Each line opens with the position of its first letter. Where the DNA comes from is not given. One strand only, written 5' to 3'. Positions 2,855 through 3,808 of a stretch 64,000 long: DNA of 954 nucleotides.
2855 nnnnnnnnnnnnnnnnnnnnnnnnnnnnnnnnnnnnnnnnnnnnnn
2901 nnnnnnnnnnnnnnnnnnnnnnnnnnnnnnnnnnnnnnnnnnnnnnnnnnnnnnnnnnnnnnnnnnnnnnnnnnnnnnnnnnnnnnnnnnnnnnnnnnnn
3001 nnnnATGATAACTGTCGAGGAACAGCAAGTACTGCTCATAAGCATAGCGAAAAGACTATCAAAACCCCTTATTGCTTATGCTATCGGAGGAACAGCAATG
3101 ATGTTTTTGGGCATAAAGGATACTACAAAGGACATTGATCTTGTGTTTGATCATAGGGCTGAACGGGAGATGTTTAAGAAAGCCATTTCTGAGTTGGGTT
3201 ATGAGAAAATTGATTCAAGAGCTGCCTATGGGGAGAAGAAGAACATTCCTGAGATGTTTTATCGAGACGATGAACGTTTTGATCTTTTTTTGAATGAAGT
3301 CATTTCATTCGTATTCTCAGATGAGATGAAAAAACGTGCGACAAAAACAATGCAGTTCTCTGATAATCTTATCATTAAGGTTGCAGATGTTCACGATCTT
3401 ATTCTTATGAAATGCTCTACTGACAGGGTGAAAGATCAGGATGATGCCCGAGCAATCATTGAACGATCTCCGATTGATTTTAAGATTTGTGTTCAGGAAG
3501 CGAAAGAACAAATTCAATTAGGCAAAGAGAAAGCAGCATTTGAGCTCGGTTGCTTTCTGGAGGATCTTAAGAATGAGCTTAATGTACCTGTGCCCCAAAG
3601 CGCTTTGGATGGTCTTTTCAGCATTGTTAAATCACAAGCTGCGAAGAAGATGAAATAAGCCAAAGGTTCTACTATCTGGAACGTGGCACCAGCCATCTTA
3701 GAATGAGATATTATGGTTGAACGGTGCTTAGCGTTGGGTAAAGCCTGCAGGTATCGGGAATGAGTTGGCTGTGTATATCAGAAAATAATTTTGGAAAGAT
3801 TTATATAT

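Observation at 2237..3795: AbiE-like toxin-antitoxin pair flanked by a 65-nt direct duplication of the host gene 3' end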

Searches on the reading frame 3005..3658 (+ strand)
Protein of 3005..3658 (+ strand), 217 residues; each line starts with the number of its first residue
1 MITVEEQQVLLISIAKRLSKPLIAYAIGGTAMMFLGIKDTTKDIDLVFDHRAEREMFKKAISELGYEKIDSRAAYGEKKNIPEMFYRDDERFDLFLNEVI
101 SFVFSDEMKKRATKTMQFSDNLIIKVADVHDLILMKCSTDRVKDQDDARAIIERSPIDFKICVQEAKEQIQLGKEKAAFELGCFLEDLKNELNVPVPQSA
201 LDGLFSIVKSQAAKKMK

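Call 4: search_protein_families(library=pfam, proteins=[window:3005-3655:+], max_evalue=0.01)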
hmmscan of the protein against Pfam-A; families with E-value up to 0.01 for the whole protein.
window:3005-3655:+ (217 aa): 2 families
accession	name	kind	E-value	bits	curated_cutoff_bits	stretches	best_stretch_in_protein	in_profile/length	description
PF09970.15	DUF2204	-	5.9e-05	23.2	20.3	1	11-175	5-169/181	Nucleotidyl transferase of unknown function (DUF2204)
PF19502.5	DUF6036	-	0.00086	19.6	23.6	1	26-161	24-128/164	Nucleotidyltransferase of unknown function (DUF6036)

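Call 6: find_encoding_contigs(protein=window:3005-3658:+, flank=10000, max_places=10)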
Protein window:3005-3658:+ (217 aa): no gene with exactly this product is on record in the collection.

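Call 8: find_homologous_proteins(query=window:3005-3655:+, max_evalue=0.001)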
Query window:3005-3655:+ (217 aa): 858 proteins with E <= 0.001 among 1062 candidates; the best 120 are listed.
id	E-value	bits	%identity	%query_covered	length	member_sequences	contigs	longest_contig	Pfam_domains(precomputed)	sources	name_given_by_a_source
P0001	1.1e-133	461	100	100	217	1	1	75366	-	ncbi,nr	ncbi:hypothetical protein GOV09_05690 [Candidatus Woesearchaeota archaeon]|nr:hypothetical protein [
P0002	5.1e-80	286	61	100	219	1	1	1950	PF19502.6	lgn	-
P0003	1.9e-79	284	59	100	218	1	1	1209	PF19502.6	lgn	-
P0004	5.8e-79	283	62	98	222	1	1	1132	PF19502.6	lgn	-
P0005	1.0e-78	282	59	100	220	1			PF19502.6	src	-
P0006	1.7e-78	281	59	99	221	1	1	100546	PF19502.6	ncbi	-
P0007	2.8e-78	280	59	100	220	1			PF19502.6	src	-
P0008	3.0e-78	280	59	100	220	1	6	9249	PF19502.6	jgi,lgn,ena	-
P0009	3.6e-78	280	59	100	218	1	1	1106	PF19502.6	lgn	-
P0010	5.4e-78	279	62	96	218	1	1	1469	PF19502.6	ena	-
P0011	7.4e-78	279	58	100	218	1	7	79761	PF19502.6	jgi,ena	-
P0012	7.5e-78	279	60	99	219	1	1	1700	PF19502.6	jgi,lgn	jgi:hypothetical protein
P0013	9.0e-78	279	61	100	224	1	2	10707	PF19502.6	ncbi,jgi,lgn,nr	ncbi:hypothetical protein HQ545_08240 [Candidatus Woesearchaeota archaeon]|nr:hypothetical protein [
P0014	1.3e-77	278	58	100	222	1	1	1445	PF19502.6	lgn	-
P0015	1.3e-77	278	60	100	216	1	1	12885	PF19502.6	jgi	jgi:hypothetical protein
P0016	2.1e-77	277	60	100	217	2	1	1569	PF19502.6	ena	-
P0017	2.7e-77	277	61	100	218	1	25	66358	PF19502.6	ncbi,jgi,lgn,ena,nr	ncbi:hypothetical protein J4405_03845 [Candidatus Woesearchaeota archaeon]|nr:hypothetical protein [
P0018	2.8e-77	277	59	100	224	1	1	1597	PF19502.6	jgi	-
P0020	4.0e-77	277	59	100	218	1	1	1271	PF19502.6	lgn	-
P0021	4.1e-77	276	59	100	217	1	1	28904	PF19502.6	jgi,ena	-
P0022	4.4e-77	276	59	100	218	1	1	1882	PF19502.6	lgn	-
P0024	5.6e-77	276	57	99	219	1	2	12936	PF19502.6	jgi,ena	-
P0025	6.7e-77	276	60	96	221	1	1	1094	PF19502.6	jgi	jgi:hypothetical protein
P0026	7.6e-77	276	59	100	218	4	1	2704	PF19502.6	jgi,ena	-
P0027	8.6e-77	275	59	99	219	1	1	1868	PF19502.6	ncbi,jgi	jgi:hypothetical protein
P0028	8.8e-77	275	59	96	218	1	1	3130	PF19502.6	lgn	-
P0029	1.0e-76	275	60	100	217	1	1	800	PF19502.6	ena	-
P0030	1.2e-76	275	60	96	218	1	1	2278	PF19502.6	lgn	-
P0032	1.4e-76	275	57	100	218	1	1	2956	PF19502.6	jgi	-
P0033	1.5e-76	275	59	99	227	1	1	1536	PF19502.6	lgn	-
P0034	1.7e-76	274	61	100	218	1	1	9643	PF19502.6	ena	-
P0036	2.2e-76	274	56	100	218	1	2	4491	PF19502.6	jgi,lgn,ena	-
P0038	2.3e-76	274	60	97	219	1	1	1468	PF19502.6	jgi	jgi:hypothetical protein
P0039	2.5e-76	274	60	99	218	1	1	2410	PF19502.6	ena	-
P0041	2.9e-76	274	58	100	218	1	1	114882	PF19502.6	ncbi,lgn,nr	ncbi:MAG: hypothetical protein Q8Q01_05735 [archaeon]|nr:hypothetical protein [archaeon]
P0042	3.4e-76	274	59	99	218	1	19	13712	PF19502.6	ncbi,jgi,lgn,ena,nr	ncbi:MAG TPA: DUF6036 family nucleotidyltransferase [Candidatus Nanoarchaeia archaeon]|nr:DUF6036 fa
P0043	4.2e-76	273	58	100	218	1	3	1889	PF19502.6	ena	-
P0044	4.5e-76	273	59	100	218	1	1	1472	PF19502.6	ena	-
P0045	5.2e-76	273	58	99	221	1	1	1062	PF19502.6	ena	-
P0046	6.2e-76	273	57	100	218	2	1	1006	PF19502.6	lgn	-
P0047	6.4e-76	273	59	98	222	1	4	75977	PF19502.6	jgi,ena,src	-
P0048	6.9e-76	273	59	100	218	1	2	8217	PF19502.6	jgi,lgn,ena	-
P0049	7.8e-76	272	58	100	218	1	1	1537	PF19502.6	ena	-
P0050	7.8e-76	272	58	99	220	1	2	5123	PF19502.6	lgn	-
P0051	7.8e-76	272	59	100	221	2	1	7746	PF19502.6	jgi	jgi:hypothetical protein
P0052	8.2e-76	272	58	99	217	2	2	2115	PF19502.6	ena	-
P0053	9.0e-76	272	59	96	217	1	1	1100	PF19502.6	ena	-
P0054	9.7e-76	272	58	100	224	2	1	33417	PF19502.6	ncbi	-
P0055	1.1e-75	272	57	100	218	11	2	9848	PF19502.6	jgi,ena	-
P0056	1.2e-75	272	59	100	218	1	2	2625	PF19502.6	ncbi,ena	-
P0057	1.3e-75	272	58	100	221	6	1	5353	PF19502.6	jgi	jgi:hypothetical protein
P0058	1.4e-75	271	59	99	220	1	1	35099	PF19502.6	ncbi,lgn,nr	ncbi:hypothetical protein HYU19_00560 [Candidatus Woesearchaeota archaeon]|nr:hypothetical protein [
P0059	1.5e-75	271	58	96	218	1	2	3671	PF19502.6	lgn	-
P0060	1.6e-75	271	59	100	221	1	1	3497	PF19502.6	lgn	-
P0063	1.9e-75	271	57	99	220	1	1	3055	PF19502.6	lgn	-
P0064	1.9e-75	271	57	100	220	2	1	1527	PF19502.6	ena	-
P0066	2.0e-75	271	59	100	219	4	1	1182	PF19502.6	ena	-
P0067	2.9e-75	270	58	100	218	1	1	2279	PF19502.6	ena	-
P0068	2.9e-75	270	59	100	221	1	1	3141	PF19502.6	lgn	-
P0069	3.1e-75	270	58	98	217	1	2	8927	PF19502.6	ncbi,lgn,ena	-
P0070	3.4e-75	270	58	98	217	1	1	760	PF19502.6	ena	-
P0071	3.4e-75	270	58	100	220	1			PF19502.6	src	-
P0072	3.5e-75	270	59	100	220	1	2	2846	PF19502.6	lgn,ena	-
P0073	3.7e-75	270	59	100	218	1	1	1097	PF19502.6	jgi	jgi:hypothetical protein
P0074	3.9e-75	270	61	99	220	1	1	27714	PF19502.6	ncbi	-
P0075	4.0e-75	270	59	100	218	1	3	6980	PF19502.6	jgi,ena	-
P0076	5.0e-75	270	59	100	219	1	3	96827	PF19502.6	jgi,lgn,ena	-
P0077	5.1e-75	270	59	97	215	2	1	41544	PF19502.6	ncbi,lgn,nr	ncbi:hypothetical protein HYU50_03605 [Candidatus Woesearchaeota archaeon]|nr:hypothetical protein [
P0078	5.7e-75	270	58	99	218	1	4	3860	PF19502.6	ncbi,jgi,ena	-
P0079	6.9e-75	269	57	100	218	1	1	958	PF19502.6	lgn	-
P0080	7.6e-75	269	59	100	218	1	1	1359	PF19502.6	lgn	-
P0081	7.8e-75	269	58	100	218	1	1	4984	PF19502.6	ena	-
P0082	8.5e-75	269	58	99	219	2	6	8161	PF19502.6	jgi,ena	-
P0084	1.0e-74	269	58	100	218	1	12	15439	PF19502.6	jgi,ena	-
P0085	1.1e-74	269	57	100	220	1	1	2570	PF19502.6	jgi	jgi:hypothetical protein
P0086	1.4e-74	268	60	96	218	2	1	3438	PF19502.6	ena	-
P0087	1.4e-74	268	59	100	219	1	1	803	PF19502.6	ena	-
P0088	1.4e-74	268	61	96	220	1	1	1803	PF19502.6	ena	-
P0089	1.5e-74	268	57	100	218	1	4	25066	PF19502.6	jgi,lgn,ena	-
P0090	1.6e-74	268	57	100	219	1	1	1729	PF19502.6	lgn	-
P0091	1.7e-74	268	58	95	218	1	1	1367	PF19502.6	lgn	-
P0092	1.7e-74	268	56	100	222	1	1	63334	PF19502.6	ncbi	-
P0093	1.8e-74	268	59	100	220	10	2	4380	PF19502.6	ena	-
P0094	2.3e-74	268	57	100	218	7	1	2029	PF19502.6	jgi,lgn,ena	-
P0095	2.4e-74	267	57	100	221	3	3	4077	PF19502.6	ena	-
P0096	2.4e-74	267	59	100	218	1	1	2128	PF19502.6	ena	-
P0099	3.0e-74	267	57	96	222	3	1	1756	PF19502.6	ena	-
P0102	3.4e-74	267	57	100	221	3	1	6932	PF19502.6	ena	-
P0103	3.6e-74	267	58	99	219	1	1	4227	PF19502.6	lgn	-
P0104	4.0e-74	267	57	100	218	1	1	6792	PF19502.6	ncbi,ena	-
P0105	4.2e-74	267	59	99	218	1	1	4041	PF19502.6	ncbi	-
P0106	4.3e-74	267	58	100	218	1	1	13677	PF19502.6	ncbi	-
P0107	4.7e-74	267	60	95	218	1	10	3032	PF19502.6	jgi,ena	-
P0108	5.2e-74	266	56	99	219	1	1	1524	PF19502.6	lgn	-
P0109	5.7e-74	266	56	100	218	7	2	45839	PF19502.6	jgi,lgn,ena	-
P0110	6.0e-74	266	59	99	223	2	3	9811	PF19502.6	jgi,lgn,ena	-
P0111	6.2e-74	266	62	94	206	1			PF19502.6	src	-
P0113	6.6e-74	266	58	100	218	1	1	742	PF19502.6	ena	-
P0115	7.3e-74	266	57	100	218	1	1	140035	PF19502.6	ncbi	-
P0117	7.7e-74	266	57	96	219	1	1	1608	PF19502.6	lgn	-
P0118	8.5e-74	266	58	100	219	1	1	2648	PF19502.6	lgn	-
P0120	8.7e-74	266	56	100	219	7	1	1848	PF19502.6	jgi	-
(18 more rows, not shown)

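Call 13: find_related_loci(query=A1, collection=genome_contigs, flank=6000)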
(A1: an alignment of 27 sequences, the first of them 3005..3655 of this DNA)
Query A1 (217 aa) in genome_contigs; peptide patterns used: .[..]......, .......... (x = any residue, [..] = any of these).
234 stretches matched a pattern; 153 encode a relative of the query (tblastn E <= 1e-3); the best 80 are kept; 80 distinct loci.
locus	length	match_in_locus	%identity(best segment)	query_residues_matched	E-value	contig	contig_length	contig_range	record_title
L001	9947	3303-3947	60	1-215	1e-86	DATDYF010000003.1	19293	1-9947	MAG TPA_asm: Candidatus Nanoarchaeia archaeon isolate SMAG_U8158 k141_446481, whole genome shotgun sequence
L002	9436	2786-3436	61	1-217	2e-86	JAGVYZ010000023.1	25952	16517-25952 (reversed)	Candidatus Woesearchaeota archaeon isolate RIFOXYB1_FULL_29_12 rifoxyb1_full_scaffold_671, whole genome shotgun sequence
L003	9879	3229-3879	61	1-217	2e-86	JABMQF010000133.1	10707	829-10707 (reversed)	MAG: Candidatus Woesearchaeota archaeon isolate bin.595 k141_6963752, whole genome shotgun sequence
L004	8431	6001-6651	59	1-217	7e-86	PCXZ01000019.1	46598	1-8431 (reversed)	MAG: Candidatus Woesearchaeota archaeon CG10_big_fil_rev_8_21_14_0_10_44_13 CG10_8_21_14_0.10_scaffold_1779_c, whole gen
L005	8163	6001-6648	58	1-216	8e-85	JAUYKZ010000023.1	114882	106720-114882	MAG: archaeon isolate C24_metabat.bin.228 C24_k141_840909, whole genome shotgun sequence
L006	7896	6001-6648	58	1-216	7e-85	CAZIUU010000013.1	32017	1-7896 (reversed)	MAG TPA_asm: uncultured Methanosarcinales archaeon isolate binchicken_co251_991 genome assembly, contig: NODE_1930_lengt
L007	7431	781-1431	59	1-217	4e-84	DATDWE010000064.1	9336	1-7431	MAG TPA_asm: Candidatus Nanoarchaeia archaeon isolate SMAG_U8102 k141_338868, whole genome shotgun sequence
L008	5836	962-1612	60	1-217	3e-84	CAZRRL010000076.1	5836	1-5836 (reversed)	MAG TPA_asm: uncultured Methanosarcinales archaeon isolate binchicken_co251_826 genome assembly, contig: NODE_19580_leng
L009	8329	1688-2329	59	1-215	7e-84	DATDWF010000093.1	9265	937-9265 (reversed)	MAG TPA_asm: Candidatus Nanoarchaeia archaeon isolate SMAG_U8103 k141_1872889, whole genome shotgun sequence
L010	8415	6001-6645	59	1-215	3e-83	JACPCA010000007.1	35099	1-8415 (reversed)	MAG: Candidatus Woesearchaeota archaeon isolate NC_groundwater_271_Ag_S-0.2um_50_10 S5_GD2017_2_S2_scaffold_632, whole g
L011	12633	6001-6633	59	1-211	2e-82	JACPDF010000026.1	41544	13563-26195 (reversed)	MAG: Candidatus Woesearchaeota archaeon isolate NC_groundwater_302_Ag_B-0.1um_38_13 S7_GD2017_3_B1_scaffold_430, whole g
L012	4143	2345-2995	58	1-217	4e-82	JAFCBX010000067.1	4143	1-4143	MAG: Methanosarcinales archaeon isolate AB_1215_Bin_111 AB_1215_Bin_111.fna_scaffold_58592, whole genome shotgun sequenc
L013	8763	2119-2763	59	1-215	6e-82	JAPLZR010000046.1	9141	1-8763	MAG: Candidatus Woesearchaeota archaeon isolate LacPavin_0920_SED4_MAG_42_9 LacPavin_0920_SED4_scaffold_1715470, whole g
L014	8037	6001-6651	57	1-217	1e-81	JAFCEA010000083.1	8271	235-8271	Candidatus Woesearchaeota archaeon isolate Meg22_1012_Bin_199 Meg22_1012_Bin_199_scaffold_109180, whole genome shotgun s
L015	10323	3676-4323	55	1-216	2e-81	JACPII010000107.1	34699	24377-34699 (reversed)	MAG: Candidatus Woesearchaeota archaeon isolate NC_groundwater_436_Ag_B-0.1um_47_15 GD18-4_B1_scaffold_1640847, whole ge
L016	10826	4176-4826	59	1-217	2e-81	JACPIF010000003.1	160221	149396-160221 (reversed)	MAG: Candidatus Woesearchaeota archaeon isolate NC_groundwater_433_Ag_B-0.1um_44_11 GD18-4_B1_scaffold_108292, whole gen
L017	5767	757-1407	55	1-217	7e-81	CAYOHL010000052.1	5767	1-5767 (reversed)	MAG TPA_asm: uncultured Methanosarcinales archaeon isolate SRP098346_co1_180 genome assembly, contig: NODE_20374_length_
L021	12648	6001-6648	56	1-216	2e-80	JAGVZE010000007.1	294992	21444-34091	Candidatus Woesearchaeota archaeon isolate RIFCSPLOWO2_12_FULL_46_25 rifcsplowo2_12_scaffold_9, whole genome shotgun seq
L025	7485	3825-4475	56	1-217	4e-80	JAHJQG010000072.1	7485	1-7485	MAG: Nanoarchaeota archaeon isolate OS_PC_MetaG.mb.100 OS_PC_MetaG.mb.100_k141_776321, whole genome shotgun sequence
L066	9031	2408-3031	50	1-208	3e-70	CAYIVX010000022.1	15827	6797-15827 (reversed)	MAG TPA_asm: Candidatus Woesearchaeota archaeon isolate ERP119705_co5_617 genome assembly, contig: NODE_4564_length_1582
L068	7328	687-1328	53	1-215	9e-70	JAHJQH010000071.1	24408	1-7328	MAG: Nanoarchaeota archaeon isolate OS_PC_MetaG.mb.102 OS_PC_MetaG.mb.102_k141_417370, whole genome shotgun sequence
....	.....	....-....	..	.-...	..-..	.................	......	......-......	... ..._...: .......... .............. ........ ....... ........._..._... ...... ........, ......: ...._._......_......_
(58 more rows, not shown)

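Call 24: find_encoding_contigs(protein=P0017, flank=6000, max_places=10)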
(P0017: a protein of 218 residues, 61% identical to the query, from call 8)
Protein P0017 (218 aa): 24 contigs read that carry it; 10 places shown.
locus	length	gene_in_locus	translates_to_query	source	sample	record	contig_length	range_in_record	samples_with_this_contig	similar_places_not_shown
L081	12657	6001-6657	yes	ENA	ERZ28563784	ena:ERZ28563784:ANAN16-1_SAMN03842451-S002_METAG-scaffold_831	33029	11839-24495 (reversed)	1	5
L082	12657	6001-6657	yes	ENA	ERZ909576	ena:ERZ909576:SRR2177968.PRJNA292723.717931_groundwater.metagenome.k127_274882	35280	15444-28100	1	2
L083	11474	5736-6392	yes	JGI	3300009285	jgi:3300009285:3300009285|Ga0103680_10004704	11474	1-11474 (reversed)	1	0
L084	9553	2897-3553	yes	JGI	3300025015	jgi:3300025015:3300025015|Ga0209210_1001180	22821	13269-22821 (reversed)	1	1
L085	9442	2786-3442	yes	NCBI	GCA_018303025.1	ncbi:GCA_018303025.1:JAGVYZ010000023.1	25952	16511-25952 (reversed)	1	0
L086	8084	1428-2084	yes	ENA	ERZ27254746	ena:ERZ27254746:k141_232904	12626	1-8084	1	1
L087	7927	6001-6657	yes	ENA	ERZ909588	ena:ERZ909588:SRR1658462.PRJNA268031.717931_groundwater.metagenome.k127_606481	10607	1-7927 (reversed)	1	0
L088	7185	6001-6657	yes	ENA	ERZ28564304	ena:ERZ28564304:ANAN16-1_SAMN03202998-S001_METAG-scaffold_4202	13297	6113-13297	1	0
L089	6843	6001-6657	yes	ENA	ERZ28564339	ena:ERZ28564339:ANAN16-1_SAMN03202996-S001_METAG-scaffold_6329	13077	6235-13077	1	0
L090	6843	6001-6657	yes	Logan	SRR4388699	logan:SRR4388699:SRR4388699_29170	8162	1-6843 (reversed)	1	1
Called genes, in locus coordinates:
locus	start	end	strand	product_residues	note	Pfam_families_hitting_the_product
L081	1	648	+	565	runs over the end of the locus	PF00009:GTP_EFTU, PF01926:MMR_HSR1, PF22042:EF-G_D2 (faint), PF11987:IF-2, PF14578:GTP_EFTU_D4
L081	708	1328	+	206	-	PF01909:NTP_transf_2, PF18765:Polbeta (weak)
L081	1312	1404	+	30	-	-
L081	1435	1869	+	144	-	-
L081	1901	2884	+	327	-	PF04015:DUF362, PF12797:Fer4_2 (faint), PF12838:Fer4_7, PF13187:Fer4_9 (faint), PF13237:Fer4_10, PF14697:Fer4_21, PF00037:Fer4 (weak), PF12837:Fer4_6 (weak)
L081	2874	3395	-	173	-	-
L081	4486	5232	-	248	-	PF01936:NYN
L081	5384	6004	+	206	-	-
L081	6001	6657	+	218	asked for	PF19502:DUF6036 (weak)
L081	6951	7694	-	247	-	-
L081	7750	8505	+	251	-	PF01978:TrmB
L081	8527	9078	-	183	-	-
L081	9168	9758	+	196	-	PF01202:SKI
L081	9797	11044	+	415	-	PF07690:MFS_1, PF11700:ATG22, PF07690:MFS_1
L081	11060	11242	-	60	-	-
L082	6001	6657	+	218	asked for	PF19502:DUF6036 (weak)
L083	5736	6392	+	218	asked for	PF19502:DUF6036 (weak)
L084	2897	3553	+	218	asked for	PF19502:DUF6036 (weak)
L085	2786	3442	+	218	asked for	PF19502:DUF6036 (weak)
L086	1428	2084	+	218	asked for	PF19502:DUF6036 (weak)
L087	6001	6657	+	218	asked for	PF19502:DUF6036 (weak)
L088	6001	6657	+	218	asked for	PF19502:DUF6036 (weak)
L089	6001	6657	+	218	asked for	PF19502:DUF6036 (weak)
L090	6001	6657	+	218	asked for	PF19502:DUF6036 (weak)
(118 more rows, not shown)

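Call 27: search_protein_families(library=padloc, proteins=[window:3005-3655:+], max_evalue=1)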
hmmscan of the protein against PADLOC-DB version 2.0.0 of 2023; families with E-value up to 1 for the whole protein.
window:3005-3655:+ (217 aa): 0 families

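Call 28: search_protein_families(library=ncbifam, proteins=[window:3005-3655:+], max_evalue=1)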
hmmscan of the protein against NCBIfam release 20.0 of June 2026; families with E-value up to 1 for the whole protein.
window:3005-3655:+ (217 aa): 0 families

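Call 31: find_related_loci(query=A1, collection=viral_contigs, flank=8000)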
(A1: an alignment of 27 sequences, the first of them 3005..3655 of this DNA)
Query A1 (217 aa) in viral_contigs; peptide patterns used: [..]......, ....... (x = any residue, [..] = any of these).
113 stretches matched a pattern, but none encodes a relative of the query by tblastn (E <= 1e-3).
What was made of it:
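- Tried and rejected: No relative of the NTase was found in IMG/VR viral contigs (call 31).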

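Call 32: search_dna_similar(query=window:3005-3655:+, collection=plasmids, mode=protein, max_evalue=0.001, max_rows=15)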
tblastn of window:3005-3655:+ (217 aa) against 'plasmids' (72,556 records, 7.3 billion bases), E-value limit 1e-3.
Records with a match: 81; places in all: 96; records where one place covers at least 80% of the query: 57.
Best place of each record, by identity: <60% 81.
By first word of the organism name: Natrinema 9; Halobaculum 6; Halorubrum 5; Haloplanus 4; Haloferax 4; Halobacterium 4; Natronosalvus 4; Haloarcula 4; Halorientalis 3; Halocatena 3; and 26 more.
By predicted mobility (MOB-suite, as given by PLSDB): non-mobilizable 80; conjugative 1.
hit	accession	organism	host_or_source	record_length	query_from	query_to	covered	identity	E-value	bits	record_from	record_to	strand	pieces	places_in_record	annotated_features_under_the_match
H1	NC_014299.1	Halalkalicoccus jeotgali B3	-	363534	11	204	89%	30.7%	4e-7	57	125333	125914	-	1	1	DUF6036 family nucleotidyltransferase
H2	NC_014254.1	Methanohalobium evestigatum Z-7303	-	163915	16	216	93%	28.8%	3e-5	52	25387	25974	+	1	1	DUF6036 family nucleotidyltransferase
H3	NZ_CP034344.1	Haloplanus rallus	cell culture,Non-purified solar salt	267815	14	197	85%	31.0%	2e-13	76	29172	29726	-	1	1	DUF6036 family nucleotidyltransferase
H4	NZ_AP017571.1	Halorubrum trapanicum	-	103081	14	197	85%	31.0%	3e-13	75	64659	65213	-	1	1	DUF6036 family nucleotidyltransferase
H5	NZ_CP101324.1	Natronomonas gomsonensis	cell culture,sediment of a solar saltern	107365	14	197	85%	31.0%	3e-13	75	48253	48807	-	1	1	DUF6036 family nucleotidyltransferase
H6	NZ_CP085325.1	Salarchaeum japonicum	cell culture,commercial salt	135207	14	197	85%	31.0%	3e-13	75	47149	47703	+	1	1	DUF6036 family nucleotidyltransferase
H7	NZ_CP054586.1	Halorubrum sp. CBA1229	solar salt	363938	14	197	85%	31.0%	3e-13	75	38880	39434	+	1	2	DUF6036 family nucleotidyltransferase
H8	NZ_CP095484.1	Halorientalis litorea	cell culture,salt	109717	14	197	85%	31.0%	4e-13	75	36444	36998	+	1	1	DUF6036 family nucleotidyltransferase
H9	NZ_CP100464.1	Salinigranum marinum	cell culture,Saline soil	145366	11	197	86%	29.7%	1e-9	64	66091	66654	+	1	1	DUF6036 family nucleotidyltransferase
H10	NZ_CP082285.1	Halobaculum rubrum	sediment sample,sediment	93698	11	197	86%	29.2%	8e-10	65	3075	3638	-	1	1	hypothetical protein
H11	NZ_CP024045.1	Natrarchaeobaculum sulfurireducens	Kulunda Steppe hypersaline lake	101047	14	197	85%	29.4%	2e-9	64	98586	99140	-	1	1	DUF6036 family nucleotidyltransferase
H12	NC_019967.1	Natrinema pellirubrum DSM 15624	-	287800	14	200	86%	28.4%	9e-9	62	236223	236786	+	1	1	DUF6036 family nucleotidyltransferase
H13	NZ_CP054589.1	Halolamina sp. CBA1230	solar salt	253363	14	200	86%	28.4%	2e-8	61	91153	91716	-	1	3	DUF6036 family nucleotidyltransferase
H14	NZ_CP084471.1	Natrinema salinisoli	cell culture,saline soil sediment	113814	14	200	86%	28.4%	3e-8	61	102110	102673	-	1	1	DUF6036 family nucleotidyltransferase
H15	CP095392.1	Natribaculum breve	cell culture,saline soil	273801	14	197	85%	28.9%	2e-8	61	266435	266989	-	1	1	record has no annotation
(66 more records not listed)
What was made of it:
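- On Pfam DUF2204 / DUF6036 nucleotidyltransferases: DUF6036 scores 19.6 against 23.6 for the window protein, but PF19502 is precomputed for most homologues and NCBI names relatives 'DUF6036 family' (calls 4, 8, 32).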

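Call 33: get_annotated_region(hit=H3, flank=3000)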
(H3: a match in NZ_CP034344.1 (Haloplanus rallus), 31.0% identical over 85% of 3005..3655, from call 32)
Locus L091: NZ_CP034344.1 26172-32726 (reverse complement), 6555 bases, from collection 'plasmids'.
description: Haloplanus rallus strain MBLA0036 plasmid pMBLA003601, complete sequence
organism: Haloplanus rallus (NCBI taxid 1816183)
taxonomy: Archaea; Euryarchaeota; Halobacteria; Halobacteriales; Haloferacaceae; Haloplanus; Haloplanus rallus
host: -; source: cell culture,Non-purified solar salt; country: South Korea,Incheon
typing (MOB-suite, as given by PLSDB): non-mobilizable; mating-pair formation MPF_T
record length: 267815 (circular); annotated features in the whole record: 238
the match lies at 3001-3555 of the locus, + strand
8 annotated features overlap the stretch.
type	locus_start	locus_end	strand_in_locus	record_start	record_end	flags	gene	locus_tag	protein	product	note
CDS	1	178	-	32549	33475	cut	-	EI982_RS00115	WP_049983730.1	transcription initiation factor IIB family protein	-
CDS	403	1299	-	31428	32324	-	-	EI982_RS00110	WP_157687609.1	DNA-binding protein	-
CDS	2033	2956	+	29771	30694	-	-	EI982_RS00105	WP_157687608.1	winged helix-turn-helix domain-containing protein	GO:0006355 - regulation of DNA-templated transcription [Evidence IEA]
CDS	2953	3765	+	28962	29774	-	-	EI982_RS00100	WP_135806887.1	DUF6036 family nucleotidyltransferase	-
CDS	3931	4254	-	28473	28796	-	-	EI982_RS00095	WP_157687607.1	hypothetical protein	-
CDS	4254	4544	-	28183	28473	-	-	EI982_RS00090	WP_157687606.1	hypothetical protein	-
CDS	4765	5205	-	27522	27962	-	-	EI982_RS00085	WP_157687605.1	hypothetical protein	-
CDS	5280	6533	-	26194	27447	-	-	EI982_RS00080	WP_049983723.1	hypothetical protein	-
